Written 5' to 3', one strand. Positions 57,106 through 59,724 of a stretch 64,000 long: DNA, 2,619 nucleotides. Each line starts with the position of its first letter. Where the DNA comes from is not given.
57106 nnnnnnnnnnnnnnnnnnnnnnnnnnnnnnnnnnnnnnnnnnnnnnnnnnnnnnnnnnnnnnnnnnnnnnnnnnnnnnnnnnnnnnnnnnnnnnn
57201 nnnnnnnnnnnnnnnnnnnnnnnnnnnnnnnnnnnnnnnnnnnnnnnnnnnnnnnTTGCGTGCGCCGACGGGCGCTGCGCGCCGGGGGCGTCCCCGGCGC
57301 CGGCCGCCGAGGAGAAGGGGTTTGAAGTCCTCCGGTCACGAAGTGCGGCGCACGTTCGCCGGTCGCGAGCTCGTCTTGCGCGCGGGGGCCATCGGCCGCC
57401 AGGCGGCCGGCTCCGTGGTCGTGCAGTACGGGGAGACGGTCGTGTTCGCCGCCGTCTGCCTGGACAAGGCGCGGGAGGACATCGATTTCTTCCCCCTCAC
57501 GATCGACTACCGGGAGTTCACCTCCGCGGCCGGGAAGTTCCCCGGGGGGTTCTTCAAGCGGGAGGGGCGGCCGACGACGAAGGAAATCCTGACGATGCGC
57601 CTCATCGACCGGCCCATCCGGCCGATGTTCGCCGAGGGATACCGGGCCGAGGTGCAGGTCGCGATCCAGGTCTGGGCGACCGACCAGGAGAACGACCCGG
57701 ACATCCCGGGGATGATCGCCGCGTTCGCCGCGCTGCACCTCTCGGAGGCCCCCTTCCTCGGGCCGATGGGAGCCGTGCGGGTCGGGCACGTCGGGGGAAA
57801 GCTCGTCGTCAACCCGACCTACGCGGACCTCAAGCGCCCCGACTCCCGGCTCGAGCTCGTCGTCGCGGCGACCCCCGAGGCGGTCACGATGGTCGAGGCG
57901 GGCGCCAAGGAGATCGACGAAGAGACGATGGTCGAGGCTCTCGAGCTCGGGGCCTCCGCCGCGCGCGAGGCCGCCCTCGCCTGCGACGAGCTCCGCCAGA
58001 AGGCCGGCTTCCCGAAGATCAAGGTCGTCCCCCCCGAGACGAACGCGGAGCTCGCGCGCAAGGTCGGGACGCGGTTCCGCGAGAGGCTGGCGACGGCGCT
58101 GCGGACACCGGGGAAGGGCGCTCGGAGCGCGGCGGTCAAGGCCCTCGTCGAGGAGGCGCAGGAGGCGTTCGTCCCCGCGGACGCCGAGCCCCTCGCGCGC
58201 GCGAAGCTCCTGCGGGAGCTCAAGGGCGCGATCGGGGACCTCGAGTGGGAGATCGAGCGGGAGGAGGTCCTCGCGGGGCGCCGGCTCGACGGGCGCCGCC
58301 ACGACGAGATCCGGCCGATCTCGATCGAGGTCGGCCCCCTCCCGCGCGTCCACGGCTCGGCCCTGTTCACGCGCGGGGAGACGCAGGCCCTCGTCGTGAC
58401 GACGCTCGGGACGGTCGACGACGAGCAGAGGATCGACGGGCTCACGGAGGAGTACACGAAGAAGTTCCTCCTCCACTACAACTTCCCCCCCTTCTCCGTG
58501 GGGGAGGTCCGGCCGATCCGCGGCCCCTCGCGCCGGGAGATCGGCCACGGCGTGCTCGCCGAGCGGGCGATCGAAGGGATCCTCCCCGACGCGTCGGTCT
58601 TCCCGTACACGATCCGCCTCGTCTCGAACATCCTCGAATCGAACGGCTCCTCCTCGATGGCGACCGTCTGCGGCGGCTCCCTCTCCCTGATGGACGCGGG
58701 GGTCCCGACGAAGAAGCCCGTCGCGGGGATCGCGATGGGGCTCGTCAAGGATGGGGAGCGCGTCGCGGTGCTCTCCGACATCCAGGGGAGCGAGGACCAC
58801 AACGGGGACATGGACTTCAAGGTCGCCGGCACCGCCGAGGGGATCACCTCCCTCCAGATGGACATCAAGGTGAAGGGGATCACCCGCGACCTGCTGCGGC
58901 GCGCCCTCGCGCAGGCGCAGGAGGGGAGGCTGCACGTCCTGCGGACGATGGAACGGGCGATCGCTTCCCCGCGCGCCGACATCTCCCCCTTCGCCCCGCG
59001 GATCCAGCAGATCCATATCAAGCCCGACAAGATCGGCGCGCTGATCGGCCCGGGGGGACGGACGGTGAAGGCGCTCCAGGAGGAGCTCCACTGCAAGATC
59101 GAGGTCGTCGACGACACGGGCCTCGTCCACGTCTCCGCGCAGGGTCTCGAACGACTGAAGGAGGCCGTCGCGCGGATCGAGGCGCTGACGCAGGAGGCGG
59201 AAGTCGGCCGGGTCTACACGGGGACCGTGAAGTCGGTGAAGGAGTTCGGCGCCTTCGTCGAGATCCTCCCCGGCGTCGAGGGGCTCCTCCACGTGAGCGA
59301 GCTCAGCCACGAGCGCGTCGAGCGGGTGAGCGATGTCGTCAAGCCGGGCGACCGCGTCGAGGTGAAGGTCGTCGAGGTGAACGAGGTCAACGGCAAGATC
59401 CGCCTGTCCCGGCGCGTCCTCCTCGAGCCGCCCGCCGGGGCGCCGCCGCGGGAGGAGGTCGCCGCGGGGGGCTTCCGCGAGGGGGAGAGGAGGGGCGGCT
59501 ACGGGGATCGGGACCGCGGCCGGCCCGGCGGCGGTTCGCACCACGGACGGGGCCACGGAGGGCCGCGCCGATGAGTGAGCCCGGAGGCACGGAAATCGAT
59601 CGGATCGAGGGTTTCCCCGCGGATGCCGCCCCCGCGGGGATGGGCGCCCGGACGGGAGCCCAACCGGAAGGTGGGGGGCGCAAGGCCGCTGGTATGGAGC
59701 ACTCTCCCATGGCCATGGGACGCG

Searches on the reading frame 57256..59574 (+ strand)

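Call 85: search_protein_families(library=pfam, proteins=[window:57256-59574:+], max_evalue=0.00001)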
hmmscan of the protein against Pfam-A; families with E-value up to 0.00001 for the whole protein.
window:57256-59574:+ (772 aa): 6 families
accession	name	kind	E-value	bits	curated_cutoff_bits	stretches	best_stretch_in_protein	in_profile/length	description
PF01138.27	RNase_PH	-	6.8e-52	175.7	25.5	2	351-484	1-130/130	3' exoribonuclease family, domain 1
PF03725.20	RNase_PH_C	-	1.7e-21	76.4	20.8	2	169-234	1-66/67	3' exoribonuclease family, domain 2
PF00575.29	S1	-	2.4e-20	73.1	22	1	648-720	2-74/74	S1 RNA binding domain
PF00013.35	KH_1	-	6.3e-10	39.1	21.5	1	584-642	2-65/66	KH domain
PF23459.1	S1_RRP5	-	5.3e-07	30.5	27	0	651-712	4-65/72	RRP5 S1 domain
PF03726.19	PNPase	-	1.2e-06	29.3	24.6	1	266-348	2-81/81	Polyribonucleotide nucleotidyltransferase, RNA binding domain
